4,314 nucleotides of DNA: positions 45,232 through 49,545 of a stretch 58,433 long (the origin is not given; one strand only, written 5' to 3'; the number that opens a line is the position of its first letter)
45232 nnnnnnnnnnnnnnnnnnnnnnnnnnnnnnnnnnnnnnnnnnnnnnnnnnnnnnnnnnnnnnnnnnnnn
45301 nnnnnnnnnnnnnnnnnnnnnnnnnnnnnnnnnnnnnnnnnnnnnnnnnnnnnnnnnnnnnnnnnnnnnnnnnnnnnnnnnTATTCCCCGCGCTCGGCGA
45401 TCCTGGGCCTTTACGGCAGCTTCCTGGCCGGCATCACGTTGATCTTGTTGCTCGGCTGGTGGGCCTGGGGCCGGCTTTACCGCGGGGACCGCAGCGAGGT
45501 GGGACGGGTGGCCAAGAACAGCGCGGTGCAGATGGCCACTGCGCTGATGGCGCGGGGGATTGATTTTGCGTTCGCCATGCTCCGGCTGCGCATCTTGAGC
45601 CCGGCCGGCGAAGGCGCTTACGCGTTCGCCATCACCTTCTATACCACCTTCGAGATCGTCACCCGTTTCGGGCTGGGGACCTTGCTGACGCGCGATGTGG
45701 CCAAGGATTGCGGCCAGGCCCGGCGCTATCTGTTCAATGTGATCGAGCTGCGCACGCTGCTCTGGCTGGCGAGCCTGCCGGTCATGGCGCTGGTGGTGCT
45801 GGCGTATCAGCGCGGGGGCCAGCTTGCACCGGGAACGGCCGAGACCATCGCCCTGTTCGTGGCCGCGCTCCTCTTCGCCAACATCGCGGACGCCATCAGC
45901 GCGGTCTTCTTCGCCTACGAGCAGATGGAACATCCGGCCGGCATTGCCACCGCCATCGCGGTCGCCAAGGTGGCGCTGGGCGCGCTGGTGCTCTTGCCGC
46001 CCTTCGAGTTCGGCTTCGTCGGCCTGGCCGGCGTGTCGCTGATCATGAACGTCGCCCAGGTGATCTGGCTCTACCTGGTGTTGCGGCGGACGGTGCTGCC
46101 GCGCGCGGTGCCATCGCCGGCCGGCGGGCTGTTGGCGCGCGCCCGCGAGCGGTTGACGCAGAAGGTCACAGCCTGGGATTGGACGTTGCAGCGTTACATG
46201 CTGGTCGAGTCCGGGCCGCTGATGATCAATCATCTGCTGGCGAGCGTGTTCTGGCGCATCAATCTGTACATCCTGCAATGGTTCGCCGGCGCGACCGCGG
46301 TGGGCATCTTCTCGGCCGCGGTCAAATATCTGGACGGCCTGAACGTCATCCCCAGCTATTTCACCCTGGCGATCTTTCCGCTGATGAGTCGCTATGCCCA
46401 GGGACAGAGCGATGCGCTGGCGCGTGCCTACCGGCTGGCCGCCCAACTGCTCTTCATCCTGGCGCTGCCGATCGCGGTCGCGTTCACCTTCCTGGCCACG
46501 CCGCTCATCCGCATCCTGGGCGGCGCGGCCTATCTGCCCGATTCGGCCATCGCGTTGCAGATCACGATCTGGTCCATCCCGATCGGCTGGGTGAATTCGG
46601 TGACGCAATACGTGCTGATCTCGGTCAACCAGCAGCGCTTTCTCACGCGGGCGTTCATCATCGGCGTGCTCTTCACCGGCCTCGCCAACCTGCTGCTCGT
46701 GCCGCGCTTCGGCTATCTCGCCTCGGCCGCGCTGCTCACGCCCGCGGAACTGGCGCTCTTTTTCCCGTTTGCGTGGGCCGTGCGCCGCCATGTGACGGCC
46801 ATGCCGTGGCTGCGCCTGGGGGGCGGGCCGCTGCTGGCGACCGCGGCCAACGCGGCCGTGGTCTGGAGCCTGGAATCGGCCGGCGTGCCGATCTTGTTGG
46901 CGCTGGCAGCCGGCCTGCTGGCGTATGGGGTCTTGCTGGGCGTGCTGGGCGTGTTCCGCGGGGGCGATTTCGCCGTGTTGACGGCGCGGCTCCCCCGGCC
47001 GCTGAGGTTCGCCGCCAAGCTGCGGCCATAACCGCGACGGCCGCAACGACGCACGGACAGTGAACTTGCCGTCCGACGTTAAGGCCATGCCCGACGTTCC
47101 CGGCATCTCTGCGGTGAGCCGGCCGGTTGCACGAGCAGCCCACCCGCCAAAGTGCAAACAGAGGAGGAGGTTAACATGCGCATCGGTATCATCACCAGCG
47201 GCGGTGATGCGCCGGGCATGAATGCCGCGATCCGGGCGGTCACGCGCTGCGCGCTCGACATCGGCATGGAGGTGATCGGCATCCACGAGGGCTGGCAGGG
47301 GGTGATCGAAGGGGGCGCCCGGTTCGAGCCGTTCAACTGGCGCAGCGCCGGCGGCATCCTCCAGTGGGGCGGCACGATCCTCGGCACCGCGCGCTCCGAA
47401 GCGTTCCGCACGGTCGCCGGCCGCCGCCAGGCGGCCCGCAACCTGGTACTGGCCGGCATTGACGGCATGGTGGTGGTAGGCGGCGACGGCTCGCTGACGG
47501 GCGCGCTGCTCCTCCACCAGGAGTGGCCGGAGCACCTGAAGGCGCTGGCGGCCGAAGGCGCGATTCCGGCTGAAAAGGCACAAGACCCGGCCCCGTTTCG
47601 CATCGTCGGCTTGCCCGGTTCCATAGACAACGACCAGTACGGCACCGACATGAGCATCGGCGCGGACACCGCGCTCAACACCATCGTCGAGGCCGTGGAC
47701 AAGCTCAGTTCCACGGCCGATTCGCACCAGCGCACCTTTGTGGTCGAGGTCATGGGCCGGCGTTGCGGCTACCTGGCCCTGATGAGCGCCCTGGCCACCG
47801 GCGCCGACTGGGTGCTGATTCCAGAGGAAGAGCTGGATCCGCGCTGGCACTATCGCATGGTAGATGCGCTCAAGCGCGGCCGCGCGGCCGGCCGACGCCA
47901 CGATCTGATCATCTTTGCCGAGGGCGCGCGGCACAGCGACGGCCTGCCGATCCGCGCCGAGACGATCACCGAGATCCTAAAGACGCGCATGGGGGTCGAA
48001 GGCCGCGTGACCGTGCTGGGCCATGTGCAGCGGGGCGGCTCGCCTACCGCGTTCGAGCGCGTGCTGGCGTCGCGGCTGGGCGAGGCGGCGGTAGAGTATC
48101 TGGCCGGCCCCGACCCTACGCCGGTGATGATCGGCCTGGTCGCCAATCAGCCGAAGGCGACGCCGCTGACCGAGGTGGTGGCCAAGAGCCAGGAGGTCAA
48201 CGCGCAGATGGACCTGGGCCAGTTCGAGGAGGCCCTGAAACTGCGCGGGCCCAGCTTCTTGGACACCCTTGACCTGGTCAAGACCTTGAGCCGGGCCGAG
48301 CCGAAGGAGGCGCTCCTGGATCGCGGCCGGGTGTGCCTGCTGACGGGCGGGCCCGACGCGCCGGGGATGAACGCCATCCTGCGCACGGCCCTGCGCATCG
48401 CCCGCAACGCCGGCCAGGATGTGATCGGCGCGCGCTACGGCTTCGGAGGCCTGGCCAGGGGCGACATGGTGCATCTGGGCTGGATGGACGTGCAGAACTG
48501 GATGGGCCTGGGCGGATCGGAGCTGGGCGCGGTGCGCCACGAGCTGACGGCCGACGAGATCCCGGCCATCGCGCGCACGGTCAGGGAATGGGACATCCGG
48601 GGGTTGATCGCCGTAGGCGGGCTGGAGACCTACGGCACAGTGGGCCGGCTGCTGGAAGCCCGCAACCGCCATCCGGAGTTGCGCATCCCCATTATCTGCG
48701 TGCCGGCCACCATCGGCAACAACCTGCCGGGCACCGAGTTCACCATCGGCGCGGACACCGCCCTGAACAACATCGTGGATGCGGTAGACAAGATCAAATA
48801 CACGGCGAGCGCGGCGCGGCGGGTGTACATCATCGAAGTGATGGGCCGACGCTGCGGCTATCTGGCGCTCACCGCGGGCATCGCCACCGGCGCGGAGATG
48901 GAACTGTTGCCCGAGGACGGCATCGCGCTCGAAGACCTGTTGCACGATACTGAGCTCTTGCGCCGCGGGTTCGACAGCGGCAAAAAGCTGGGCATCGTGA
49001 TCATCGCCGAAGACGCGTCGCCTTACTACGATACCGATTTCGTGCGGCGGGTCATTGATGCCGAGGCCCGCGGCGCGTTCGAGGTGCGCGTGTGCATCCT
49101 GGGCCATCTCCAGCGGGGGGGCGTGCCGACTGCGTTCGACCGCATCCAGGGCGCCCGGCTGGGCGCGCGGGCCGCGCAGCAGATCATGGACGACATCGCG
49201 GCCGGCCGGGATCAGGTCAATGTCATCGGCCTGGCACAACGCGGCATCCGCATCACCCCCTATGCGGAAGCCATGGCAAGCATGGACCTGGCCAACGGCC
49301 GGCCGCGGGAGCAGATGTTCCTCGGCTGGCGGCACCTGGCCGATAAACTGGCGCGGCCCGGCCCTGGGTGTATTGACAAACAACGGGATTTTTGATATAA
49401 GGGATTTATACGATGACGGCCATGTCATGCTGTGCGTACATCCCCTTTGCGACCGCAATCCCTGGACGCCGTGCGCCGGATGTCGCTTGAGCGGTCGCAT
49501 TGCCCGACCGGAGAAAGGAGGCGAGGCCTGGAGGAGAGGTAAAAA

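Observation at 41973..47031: Two-gene extracytoplasmic glycosylation system: Ppm1-like polyprenyl-phosphate sugar synthase plus a fused YfhO glycosyltransferase/Wzx flippase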

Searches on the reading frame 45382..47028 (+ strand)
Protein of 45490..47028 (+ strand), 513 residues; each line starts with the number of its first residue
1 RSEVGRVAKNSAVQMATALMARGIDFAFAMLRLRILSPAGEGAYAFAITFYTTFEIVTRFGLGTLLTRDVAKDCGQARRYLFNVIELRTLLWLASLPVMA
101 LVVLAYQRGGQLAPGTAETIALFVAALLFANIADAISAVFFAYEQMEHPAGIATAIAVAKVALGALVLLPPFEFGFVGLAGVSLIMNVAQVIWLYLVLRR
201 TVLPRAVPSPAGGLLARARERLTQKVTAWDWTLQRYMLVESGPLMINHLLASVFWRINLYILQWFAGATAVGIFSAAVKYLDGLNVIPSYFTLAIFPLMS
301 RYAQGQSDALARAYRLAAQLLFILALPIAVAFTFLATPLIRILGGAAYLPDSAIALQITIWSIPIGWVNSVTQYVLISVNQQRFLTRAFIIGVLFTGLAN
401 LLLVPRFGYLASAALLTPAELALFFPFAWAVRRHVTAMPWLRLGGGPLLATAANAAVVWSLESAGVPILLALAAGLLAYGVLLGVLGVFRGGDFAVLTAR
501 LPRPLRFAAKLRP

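Call 22: search_solved_structures(query=window:45490-47028:+, max_evalue=1)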
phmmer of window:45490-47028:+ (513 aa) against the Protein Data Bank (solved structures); distinct sequences matched with E-value up to 1: 0.

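Call 63: predict_structure(alignment_id=A4)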
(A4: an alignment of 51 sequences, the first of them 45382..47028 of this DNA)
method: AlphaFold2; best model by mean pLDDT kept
length: 549 residues; sequences in the alignment: 51
mean_pLDDT: 86.1   pTM: 0.82
mean pLDDT of the five models: 86.1, 84.8, 82.8, 81.2, 81.0
residues with pLDDT >= 90: 293; 70-90: 192; 50-70: 54; < 50: 10
segments of 3 or more residues with pLDDT < 50: 542-549
pLDDT, mean of each block of 10 residues (from residue 1): 64 75 73 56 64 76 83 88 89 83 86 90 94 93 90 91 93 89 83 86 82 89 95 87 60 67 76 90 91 93 93 91 83 83 91 95 97 91 90 97 95 92 95 96 95 95 95 93 97 98 97 97 88 71 42
secondary structure, 60 per line:
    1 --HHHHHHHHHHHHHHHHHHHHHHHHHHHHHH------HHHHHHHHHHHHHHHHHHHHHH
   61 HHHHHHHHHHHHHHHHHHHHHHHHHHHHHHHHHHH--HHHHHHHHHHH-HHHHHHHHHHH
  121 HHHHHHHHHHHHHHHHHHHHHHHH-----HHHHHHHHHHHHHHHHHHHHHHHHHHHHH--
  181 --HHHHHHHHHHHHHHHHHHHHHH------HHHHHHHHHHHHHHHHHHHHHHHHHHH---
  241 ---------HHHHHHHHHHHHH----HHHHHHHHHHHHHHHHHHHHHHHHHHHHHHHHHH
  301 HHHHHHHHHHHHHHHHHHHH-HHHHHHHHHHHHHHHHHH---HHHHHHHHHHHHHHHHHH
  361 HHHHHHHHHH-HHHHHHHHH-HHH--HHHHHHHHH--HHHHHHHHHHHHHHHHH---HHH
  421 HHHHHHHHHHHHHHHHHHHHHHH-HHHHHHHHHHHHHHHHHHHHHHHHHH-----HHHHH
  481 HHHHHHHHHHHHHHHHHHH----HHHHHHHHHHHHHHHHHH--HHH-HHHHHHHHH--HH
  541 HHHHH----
elements in order: H3-32 H39-95 H98-108 H110-144 H150-178 H183-204 H211-237 H250-262 H267-320 H322-339 H343-370 H372-380 H387-395 H398-414 H418-443 H445-470 H476-499 H504-521 H528-536 H539-545
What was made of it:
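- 45511..47028 (+): MOP-superfamily (Wzx/PST-type) lipid-linked-sugar flippase domain, aa 923-1428, probably 14 TM helices. AF2 pLDDT 86.1 (call 63).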

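Call 66: fold_search(model_id=the predicted structure, library=pdb)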
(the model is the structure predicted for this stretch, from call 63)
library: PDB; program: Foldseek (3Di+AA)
matches with E <= 10: 288; with E <= 0.001: 50
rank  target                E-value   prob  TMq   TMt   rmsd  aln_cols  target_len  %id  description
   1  7wax                  6.0e-08  1.00  0.67  0.72   6.0       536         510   18  MurJ inward occluded form (released 2022-06-01)
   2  7waw                  7.2e-08  1.00  0.67  0.73   5.9       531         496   18  MurJ inward closed form (released 2022-06-01)
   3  9nu5_A                7.5e-08  1.00  0.57  0.61   7.4       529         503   17  Structure of MurJ in complex with single gene lysis protein from phage PP7 (released 2026-02-11)
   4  7wag                  8.7e-08  1.00  0.65  0.68   6.5       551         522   17  Crystal structure of MurJ squeezed form (released 2022-06-01)
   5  9ukv_A                1.1e-07  1.00  0.58  0.62   7.0       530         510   19  JM Complex - E. coli MurJ, Levivirus M lysis protein LysM (SglM) (released 2025-09-10)
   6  6nc6_A                2.0e-07  1.00  0.64  0.74   4.9       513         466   13  Lipid II flippase MurJ, inward closed conformation (released 2019-04-17)
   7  6nc6_B                2.1e-07  1.00  0.62  0.73   5.1       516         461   12  Lipid II flippase MurJ, inward closed conformation (released 2019-04-17)
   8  6cc4                  2.9e-07  1.00  0.64  0.58   6.2       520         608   19  Structure of MurJ from Escherichia coli (released 2018-06-27)
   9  6nc8                  4.5e-07  1.00  0.65  0.75   4.8       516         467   12  Lipid II flippase MurJ, inward occluded conformation (released 2019-04-17)
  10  9g9p_A                5.2e-07  1.00  0.60  0.79   4.9       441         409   15  Lipid III flippase WzxE with NB10 and NB7 nanobodies in inward-facing conformation - crystal 2 (released 2025-01-22)
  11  9nu4_A                5.2e-07  1.00  0.58  0.54   7.2       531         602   18  Structure of MurJ in complex with single gene lysis protein from phage M (released 2026-02-11)
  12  5t77                  5.4e-07  1.00  0.58  0.67   6.1       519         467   13  Crystal structure of the MOP flippase MurJ (released 2016-12-28)
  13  9g9n_A                6.1e-07  1.00  0.61  0.80   4.0       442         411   16  Lipid III flippase WzxE with NB10 and NB7 nanobodies in inward-facing conformation - crystal 1 (released 2025-01-22)
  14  6nc7_B                8.9e-07  1.00  0.55  0.63   7.5       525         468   14  Lipid II flippase MurJ, inward open conformation (released 2019-04-17)
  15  9nu8_A                1.5e-06  1.00  0.59  0.63   6.5       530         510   18  Structure of MurJ in complex with single gene lysis protein from phage Changjiang3 (released 2026-02-11)
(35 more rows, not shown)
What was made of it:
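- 45511..47028 (+): Foldseek: MurJ 7wax E=6e-8, TM 0.67/0.72; WzxE 9g9n target-normalised TM 0.80 (call 66).
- On MOP superfamily, polysaccharide-transporter (Wzx-type) flippase: Fifty PDB hits at E<=1e-3, all MOP transporters, with MurJ and WzxE at the top (call 66).
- Closest known: Wzx/MurJ flippases of the MOP superfamily. Same: The fold of the C-terminal half (TM-scores 0.6-0.8, call 66), and a Pfam Polysacc_synt match above the cut-off.
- All characterised MOP flippases act on PP-linked substrates (established knowledge; structures listed in call 66). The best structural matches are MurJ structures, with a MurJ-like length of about 510 aa and probably 14 helices (calls 63, 66).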

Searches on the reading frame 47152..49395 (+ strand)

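Call 24: search_protein_families(library=pfam, proteins=[window:47152-49395:+], max_evalue=0.001)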
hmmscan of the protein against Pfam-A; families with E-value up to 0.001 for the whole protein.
window:47152-49395:+ (747 aa): 1 family
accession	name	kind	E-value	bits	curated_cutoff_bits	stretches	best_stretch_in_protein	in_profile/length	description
PF00365.25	PFK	-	2.3e-189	627.9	30.9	2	10-316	1-276/277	Phosphofructokinase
